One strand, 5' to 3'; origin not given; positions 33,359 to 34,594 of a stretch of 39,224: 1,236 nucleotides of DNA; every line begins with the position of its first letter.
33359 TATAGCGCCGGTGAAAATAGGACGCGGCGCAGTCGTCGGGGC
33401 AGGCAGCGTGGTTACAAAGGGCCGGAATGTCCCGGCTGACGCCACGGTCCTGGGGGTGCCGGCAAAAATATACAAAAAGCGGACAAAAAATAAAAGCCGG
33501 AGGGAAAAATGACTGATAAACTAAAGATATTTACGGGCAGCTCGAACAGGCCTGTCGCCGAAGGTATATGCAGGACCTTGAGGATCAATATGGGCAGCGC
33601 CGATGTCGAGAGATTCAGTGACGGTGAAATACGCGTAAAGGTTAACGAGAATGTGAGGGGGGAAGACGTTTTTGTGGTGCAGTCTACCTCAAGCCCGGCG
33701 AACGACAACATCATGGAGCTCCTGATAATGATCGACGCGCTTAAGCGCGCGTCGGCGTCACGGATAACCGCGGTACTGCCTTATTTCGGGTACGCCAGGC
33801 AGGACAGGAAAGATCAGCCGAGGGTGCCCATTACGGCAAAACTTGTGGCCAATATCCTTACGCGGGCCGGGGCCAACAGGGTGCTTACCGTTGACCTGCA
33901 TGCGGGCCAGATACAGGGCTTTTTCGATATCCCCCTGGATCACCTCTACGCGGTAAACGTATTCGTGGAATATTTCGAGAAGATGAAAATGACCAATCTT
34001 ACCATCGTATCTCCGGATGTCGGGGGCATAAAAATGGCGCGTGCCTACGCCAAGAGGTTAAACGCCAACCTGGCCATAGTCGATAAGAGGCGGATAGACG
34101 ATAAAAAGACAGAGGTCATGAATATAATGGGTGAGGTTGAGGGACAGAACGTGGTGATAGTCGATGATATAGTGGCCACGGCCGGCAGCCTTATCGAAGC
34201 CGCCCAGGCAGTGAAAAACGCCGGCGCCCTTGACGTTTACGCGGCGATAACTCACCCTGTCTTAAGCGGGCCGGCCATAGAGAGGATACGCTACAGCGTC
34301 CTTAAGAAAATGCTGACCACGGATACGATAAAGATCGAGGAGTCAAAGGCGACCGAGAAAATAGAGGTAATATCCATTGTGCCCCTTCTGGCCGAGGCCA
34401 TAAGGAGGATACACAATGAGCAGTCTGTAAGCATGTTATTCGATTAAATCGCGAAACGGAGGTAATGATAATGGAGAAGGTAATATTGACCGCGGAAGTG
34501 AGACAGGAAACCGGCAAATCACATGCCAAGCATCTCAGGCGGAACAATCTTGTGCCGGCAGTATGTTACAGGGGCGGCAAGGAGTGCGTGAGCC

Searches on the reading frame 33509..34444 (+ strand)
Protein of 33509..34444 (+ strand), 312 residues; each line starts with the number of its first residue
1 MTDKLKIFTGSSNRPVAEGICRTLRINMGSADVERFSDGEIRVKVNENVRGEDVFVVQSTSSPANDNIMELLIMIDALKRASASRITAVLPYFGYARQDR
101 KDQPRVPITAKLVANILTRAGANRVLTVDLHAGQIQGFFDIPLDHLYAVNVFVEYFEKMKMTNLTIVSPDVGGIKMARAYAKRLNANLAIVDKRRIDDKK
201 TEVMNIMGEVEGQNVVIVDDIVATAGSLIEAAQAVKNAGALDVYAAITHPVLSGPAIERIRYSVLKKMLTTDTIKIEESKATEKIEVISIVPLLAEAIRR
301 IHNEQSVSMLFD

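Call 77: search_protein_families(library=pfam, proteins=[window:33509-34444:+], max_evalue=0.00001)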
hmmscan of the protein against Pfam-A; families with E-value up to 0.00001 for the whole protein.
window:33509-34444:+ (312 aa): 3 families
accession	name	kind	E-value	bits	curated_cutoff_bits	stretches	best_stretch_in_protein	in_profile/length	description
PF13793.12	Pribosyltran_N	-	7.6e-58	193.9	25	1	5-121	1-117/117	N-terminal domain of ribose phosphate pyrophosphokinase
PF14572.12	Pribosyl_synth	-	2.7e-25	89.9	27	1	199-311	70-183/184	Phosphoribosyl synthetase-associated domain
PF00156.33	Pribosyltran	-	1.7e-18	66.8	26.3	1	154-251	21-126/158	Phosphoribosyl transferase domain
